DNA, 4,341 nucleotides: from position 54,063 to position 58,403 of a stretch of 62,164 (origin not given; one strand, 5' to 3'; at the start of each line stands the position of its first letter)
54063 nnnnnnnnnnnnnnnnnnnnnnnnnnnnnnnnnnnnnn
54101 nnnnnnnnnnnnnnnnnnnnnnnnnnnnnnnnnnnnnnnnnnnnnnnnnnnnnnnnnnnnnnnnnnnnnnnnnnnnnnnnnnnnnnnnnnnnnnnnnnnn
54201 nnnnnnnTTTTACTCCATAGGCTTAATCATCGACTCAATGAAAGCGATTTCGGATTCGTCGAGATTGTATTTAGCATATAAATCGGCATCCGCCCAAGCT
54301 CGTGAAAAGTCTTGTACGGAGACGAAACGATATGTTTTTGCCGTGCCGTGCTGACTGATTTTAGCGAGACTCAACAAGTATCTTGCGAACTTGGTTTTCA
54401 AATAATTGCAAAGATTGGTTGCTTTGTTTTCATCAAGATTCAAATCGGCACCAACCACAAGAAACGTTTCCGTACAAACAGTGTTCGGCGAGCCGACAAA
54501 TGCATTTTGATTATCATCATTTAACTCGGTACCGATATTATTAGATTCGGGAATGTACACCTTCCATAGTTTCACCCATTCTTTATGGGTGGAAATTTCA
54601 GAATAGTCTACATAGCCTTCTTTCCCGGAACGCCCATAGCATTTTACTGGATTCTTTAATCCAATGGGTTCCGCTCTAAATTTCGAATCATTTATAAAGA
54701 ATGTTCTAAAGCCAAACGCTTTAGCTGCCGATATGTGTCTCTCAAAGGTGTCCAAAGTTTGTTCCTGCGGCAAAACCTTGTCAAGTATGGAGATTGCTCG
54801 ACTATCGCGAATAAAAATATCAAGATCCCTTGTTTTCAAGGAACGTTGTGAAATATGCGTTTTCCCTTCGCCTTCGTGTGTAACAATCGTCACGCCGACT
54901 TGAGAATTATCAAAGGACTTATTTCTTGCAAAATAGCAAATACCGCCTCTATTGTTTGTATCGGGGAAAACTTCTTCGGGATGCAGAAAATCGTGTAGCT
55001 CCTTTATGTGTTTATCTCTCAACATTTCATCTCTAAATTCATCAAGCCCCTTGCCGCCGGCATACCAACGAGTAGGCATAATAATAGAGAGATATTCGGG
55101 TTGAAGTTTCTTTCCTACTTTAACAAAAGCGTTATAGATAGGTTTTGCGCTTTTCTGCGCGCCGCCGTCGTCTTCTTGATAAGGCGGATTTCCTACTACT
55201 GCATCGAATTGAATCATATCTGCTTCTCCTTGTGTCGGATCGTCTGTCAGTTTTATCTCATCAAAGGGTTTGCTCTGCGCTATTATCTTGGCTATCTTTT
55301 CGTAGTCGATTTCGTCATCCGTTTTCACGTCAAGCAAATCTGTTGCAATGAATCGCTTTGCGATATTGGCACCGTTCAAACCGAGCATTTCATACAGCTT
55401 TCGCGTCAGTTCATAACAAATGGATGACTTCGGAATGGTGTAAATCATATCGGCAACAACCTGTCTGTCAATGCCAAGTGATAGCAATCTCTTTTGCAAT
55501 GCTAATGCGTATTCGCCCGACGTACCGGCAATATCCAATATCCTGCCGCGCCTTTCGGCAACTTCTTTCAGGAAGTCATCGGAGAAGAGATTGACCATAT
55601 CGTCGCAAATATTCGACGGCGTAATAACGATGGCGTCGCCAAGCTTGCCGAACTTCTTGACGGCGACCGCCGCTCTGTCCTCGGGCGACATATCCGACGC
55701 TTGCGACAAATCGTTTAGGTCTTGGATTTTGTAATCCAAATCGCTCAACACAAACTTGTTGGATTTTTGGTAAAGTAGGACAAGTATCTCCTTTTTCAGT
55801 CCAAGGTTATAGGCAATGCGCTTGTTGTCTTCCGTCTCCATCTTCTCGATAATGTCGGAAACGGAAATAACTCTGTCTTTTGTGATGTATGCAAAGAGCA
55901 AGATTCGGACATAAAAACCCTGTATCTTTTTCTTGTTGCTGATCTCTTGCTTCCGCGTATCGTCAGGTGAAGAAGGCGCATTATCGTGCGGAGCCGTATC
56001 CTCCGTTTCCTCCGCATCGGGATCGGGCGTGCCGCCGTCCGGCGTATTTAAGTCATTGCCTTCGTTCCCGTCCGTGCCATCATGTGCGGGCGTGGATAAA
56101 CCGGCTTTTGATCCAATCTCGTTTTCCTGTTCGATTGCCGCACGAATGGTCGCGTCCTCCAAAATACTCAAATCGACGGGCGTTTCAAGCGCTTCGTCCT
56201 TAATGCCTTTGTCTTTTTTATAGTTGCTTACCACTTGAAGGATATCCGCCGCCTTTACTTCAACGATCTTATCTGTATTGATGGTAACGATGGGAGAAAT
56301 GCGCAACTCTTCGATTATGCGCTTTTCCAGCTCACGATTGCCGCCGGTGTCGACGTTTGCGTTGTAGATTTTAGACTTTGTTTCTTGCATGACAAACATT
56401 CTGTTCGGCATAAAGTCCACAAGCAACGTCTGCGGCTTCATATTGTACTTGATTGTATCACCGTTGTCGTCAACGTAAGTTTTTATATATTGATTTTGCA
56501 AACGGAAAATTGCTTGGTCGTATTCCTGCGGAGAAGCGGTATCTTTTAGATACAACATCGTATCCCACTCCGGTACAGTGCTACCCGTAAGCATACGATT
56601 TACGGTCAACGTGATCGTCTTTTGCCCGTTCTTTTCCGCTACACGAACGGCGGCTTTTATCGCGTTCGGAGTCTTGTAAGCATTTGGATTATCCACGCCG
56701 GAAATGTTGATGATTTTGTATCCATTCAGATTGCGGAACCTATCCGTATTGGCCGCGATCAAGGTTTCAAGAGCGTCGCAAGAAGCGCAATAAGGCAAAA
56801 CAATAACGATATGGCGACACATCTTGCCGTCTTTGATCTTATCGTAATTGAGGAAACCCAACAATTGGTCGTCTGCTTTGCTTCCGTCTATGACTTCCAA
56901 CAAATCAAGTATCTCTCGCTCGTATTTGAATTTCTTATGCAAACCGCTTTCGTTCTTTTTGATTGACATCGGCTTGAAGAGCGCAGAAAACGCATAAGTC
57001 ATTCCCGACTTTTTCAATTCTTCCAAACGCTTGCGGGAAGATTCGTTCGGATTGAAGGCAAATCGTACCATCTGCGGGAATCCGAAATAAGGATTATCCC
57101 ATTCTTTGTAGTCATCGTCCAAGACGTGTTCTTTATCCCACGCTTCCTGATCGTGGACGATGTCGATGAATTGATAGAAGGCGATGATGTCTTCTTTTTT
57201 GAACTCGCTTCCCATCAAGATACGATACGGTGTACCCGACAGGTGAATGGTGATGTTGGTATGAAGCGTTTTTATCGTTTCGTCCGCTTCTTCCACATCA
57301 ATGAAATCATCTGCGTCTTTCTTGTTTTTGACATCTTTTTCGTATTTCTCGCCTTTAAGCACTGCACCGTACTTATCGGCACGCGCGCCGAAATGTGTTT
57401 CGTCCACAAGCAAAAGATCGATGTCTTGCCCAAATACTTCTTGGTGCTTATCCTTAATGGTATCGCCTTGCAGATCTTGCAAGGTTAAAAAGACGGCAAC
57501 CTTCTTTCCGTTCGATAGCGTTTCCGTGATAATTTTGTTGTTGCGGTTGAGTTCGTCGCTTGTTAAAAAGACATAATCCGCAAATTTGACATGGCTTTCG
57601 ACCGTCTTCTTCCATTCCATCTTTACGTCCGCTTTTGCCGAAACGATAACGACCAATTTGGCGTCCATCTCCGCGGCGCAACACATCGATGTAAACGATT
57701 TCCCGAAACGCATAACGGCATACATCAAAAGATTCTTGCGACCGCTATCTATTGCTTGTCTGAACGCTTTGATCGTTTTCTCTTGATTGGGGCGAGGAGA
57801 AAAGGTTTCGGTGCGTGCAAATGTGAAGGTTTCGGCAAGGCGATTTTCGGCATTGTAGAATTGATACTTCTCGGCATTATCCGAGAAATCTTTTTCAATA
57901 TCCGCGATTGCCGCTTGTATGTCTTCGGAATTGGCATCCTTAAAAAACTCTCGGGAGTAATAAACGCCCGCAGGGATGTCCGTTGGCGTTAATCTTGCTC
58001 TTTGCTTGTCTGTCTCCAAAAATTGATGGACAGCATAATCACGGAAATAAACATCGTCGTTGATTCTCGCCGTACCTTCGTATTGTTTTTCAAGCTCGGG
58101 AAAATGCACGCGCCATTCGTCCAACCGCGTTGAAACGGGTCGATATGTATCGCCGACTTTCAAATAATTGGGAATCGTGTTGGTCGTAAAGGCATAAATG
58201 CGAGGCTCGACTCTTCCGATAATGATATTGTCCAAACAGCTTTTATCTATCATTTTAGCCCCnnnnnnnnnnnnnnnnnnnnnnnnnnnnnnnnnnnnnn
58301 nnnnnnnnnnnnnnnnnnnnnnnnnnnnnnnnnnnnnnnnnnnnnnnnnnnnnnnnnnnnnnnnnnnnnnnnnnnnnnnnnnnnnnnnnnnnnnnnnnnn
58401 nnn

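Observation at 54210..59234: Type ISP-like single-polypeptide nuclease?-motor-methylase-TRD with a GIY-YIG/T5orf172-like head, paired with a catalytically degenerate MTase-like protein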

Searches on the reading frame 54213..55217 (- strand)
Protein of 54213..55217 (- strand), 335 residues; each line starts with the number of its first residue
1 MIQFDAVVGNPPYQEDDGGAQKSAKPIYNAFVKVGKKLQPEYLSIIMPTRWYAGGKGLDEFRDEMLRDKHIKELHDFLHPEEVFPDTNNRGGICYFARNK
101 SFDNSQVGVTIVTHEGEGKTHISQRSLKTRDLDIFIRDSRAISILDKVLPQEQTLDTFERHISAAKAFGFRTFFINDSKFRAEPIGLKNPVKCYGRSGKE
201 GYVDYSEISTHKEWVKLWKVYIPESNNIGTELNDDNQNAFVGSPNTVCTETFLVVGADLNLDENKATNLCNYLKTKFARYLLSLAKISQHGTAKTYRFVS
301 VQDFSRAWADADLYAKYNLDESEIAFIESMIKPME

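Call 70: find_homologous_proteins(query=window:54213-55217:-, max_evalue=1e-10)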
Query seq(335 aa) (335 aa): 4507 proteins with E <= 1e-10 among 5629 candidates; the best 120 are listed.
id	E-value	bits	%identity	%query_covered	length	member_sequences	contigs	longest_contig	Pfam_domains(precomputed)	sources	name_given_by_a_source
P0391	7.4e-155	533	68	100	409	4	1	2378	PF07669.18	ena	-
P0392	1.2e-151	523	66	100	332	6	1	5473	PF07669.18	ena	-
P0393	3.9e-151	521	76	87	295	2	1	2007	PF07669.18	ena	-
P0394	2.4e-149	515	66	100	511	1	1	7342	PF07669.18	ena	-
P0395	2.9e-149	515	67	100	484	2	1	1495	PF07669.18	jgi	-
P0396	1.5e-140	486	63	100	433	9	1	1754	PF07669.18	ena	-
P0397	5.8e-138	478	62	99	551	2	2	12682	PF07669.18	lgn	-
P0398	2.7e-137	476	62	100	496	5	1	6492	PF07669.18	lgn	-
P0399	3.5e-137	475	62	99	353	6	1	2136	PF07669.18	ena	-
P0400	1.0e-136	474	62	99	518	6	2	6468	PF07669.18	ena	-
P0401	8.2e-136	471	61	100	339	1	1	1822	PF07669.18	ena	-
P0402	5.2e-135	468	61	100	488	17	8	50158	PF07669.18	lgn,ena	-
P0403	3.6e-133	462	60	99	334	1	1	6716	PF07669.18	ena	-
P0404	1.1e-132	460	68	87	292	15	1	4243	PF07669.18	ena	-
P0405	3.1e-132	459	60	100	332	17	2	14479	PF07669.18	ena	-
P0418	1.9e-125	437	59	100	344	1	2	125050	PF07669.18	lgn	-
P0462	3.5e-116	406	55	99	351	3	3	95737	PF07669.18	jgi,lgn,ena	-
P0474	1.1e-115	405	54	99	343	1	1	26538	PF07669.18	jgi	jgi:hypothetical protein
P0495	3.0e-114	400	54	99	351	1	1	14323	PF07669.18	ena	-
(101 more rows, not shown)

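Call 71: find_encoding_contigs(protein=P0418, flank=7000, max_places=2)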
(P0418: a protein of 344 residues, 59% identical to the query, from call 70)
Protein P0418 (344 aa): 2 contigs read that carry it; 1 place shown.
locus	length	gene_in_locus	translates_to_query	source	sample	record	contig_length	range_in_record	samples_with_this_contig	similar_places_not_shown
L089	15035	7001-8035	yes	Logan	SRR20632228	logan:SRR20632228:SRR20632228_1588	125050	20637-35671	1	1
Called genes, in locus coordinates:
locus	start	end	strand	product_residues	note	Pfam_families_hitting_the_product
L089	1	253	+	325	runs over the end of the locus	PF00535:Glycos_transf_2, PF10111:Glyco_tranf_2_2 (faint)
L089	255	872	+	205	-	PF00436:SSB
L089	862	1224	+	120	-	-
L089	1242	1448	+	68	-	-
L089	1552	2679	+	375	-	-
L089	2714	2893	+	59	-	-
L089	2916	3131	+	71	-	-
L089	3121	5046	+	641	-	PF13597:NRDD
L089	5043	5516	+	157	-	PF13353:Fer4_12 (weak)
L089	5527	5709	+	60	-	-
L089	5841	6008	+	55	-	-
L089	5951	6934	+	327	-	-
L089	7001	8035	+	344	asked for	PF07669:Eco57I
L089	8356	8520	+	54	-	-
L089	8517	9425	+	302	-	PF01591:6PF2K, PF06414:Zeta_toxin (faint), PF08433:KTI12 (weak), PF13238:AAA_18 (weak), PF13671:AAA_33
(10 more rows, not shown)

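Call 72: find_encoding_contigs(protein=P0405, flank=7000, max_places=2)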
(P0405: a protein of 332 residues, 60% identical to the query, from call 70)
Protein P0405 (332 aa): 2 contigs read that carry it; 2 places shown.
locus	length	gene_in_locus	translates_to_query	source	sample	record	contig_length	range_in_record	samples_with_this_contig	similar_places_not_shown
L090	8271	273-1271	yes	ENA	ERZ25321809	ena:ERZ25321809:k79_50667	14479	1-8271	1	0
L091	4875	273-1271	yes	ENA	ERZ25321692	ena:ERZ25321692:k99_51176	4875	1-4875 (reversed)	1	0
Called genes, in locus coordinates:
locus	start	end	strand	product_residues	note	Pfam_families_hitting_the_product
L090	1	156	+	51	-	?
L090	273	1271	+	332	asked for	PF07669:Eco57I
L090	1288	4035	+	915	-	-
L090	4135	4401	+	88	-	-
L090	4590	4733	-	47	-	-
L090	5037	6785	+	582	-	PF02837:Glyco_hydro_2_N, PF22666:Glyco_hydro_2_N2, PF00703:Glyco_hydro_2, PF02836:Glyco_hydro_2_C (weak)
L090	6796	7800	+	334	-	PF13280:WYL, PF25583:WCX (weak)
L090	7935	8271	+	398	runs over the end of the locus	PF00162:PGK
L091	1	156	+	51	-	?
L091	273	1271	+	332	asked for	PF07669:Eco57I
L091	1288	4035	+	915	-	-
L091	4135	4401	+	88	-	-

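Call 73: find_encoding_contigs(protein=P0462, flank=7000, max_places=2)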
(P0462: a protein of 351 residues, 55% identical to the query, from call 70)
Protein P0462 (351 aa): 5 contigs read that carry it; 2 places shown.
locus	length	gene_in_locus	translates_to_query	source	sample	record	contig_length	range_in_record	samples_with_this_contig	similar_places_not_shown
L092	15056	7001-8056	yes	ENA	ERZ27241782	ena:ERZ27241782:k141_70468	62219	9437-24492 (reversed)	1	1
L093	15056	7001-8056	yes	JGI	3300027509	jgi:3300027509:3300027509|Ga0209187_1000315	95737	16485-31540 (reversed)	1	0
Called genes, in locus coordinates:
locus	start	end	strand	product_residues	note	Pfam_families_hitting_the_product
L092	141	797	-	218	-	PF16231:DUF4890 (faint), PF07813:LTXXQ (faint)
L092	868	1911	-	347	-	PF03702:AnmK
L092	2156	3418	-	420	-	PF01595:CNNM, PF00571:CBS, PF03471:CorC_HlyC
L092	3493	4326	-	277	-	PF01145:Band_7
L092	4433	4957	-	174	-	-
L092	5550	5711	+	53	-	PF01381:HTH_3, PF13443:HTH_26 (weak)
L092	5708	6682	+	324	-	-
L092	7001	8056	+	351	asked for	PF07669:Eco57I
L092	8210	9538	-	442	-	PF13573:SprB (weak), PF18962:Por_Secre_tail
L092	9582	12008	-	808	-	PF13517:FG-GAP_3 (faint), PF13570:Beta-prop_ACSF4 (faint), PF23727:Beta-prop_FAM234A_B (faint), PF01839:FG-GAP (faint), PF13573:SprB (weak), PF18962:Por_Secre_tail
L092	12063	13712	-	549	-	PF00795:CN_hydrolase, PF02540:NAD_synthase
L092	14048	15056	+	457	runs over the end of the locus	PF01266:DAO (weak), PF01494:FAD_binding_3, PF13450:NAD_binding_8 (weak)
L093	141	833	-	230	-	PF07813:LTXXQ (faint), PF16231:DUF4890 (faint)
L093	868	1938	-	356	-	PF03702:AnmK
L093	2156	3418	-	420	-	PF01595:CNNM, PF00571:CBS, PF03471:CorC_HlyC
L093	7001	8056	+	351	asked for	PF07669:Eco57I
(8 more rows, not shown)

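Call 77: find_encoding_contigs(protein=P0394, flank=6000, max_places=3)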
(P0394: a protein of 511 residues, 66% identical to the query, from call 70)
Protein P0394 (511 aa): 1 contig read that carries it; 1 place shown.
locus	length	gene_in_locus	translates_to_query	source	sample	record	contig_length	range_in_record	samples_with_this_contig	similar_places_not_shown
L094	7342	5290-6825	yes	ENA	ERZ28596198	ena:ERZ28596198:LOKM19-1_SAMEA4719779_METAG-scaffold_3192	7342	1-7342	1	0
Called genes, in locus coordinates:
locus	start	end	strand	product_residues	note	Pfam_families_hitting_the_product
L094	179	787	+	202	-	PF19570:DUF6088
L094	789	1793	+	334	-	PF08843:AbiEii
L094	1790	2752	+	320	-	-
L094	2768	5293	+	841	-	-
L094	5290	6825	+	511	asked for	PF07669:Eco57I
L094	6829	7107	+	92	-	-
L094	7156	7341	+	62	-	?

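Call 85: find_encoding_contigs(protein=P0474, flank=4000, max_places=2)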
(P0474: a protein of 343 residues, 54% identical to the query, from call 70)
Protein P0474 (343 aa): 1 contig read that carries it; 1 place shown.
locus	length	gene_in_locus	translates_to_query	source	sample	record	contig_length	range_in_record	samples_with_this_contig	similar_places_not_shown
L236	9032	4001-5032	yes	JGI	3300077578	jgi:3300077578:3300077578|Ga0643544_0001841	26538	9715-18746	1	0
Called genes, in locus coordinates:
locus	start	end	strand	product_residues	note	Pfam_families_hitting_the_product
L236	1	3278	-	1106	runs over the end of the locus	PF02012:BNR (faint), PF15902:Sortilin-Vps10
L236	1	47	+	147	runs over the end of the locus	-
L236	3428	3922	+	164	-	-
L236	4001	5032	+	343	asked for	PF07669:Eco57I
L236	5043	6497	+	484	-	PF04326:SLFN_AlbA_2, PF13749:HATPase_c_4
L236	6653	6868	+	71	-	-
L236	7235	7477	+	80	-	PF19891:DUF6364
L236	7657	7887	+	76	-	-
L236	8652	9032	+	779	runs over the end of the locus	PF08309:LVIVD (faint), PF13620:CarboxypepD_reg, PF13715:CarbopepD_reg_2 (weak), PF18962:Por_Secre_tail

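Call 86: find_encoding_contigs(protein=P0495, flank=4000, max_places=2)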
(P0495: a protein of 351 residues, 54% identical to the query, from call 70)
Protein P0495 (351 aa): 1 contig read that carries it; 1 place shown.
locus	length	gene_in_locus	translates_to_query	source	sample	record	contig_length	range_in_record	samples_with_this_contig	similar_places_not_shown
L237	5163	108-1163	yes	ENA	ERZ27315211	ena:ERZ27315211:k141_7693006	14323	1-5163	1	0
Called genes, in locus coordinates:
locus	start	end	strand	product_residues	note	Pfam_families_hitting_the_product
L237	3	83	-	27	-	?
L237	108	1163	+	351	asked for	PF07669:Eco57I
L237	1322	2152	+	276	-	PF12784:PDDEXK_2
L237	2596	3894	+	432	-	PF19964:EAD11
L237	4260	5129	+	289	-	PF12833:HTH_18, PF00165:HTH_AraC (weak)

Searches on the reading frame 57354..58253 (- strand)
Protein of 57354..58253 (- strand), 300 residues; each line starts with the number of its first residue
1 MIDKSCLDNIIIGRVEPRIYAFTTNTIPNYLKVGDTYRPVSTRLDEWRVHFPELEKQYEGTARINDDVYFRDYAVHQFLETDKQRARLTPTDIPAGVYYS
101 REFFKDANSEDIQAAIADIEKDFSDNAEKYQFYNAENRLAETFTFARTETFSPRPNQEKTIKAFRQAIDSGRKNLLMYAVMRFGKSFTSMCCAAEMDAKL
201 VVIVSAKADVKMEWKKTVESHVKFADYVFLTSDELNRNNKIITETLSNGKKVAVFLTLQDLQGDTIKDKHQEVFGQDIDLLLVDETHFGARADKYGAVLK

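Call 78: find_related_loci(query=window:57354-58253:-, collection=metagenome_contigs, flank=5000)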
Query seq(300 aa) (300 aa) in metagenome_contigs; peptide patterns used: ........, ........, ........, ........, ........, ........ (x = any residue, [..] = any of these).
141 stretches matched a pattern; 61 encode a relative of the query (tblastn E <= 1e-3); 61 distinct loci.
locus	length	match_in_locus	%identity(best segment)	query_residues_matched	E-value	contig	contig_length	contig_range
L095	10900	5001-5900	80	1-300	3e-168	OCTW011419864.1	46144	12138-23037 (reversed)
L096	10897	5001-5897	72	1-300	7e-147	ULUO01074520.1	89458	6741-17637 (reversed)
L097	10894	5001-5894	70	2-300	2e-142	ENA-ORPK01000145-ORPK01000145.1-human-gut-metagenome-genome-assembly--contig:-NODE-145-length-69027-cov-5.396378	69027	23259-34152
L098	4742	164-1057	70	2-300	5e-144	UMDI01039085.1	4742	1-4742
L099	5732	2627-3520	70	2-300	2e-142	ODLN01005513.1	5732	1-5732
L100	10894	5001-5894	69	2-300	5e-141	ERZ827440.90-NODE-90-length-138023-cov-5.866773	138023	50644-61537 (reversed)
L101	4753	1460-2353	69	2-300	7e-143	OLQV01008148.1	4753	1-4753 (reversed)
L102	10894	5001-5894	70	2-300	4e-141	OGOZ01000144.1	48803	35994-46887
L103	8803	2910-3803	69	2-300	3e-141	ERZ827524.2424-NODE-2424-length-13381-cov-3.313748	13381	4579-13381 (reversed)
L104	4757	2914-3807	69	2-300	2e-140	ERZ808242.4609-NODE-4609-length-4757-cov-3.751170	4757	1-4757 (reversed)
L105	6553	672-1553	64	7-300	3e-132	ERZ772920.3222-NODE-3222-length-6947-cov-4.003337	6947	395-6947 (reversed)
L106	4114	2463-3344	63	7-300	1e-134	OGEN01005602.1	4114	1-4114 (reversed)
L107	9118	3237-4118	63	7-300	2e-131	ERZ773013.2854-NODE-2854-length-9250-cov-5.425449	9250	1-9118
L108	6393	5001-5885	63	6-300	1e-130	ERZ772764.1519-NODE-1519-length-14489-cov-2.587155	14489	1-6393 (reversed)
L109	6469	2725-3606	64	7-300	9e-131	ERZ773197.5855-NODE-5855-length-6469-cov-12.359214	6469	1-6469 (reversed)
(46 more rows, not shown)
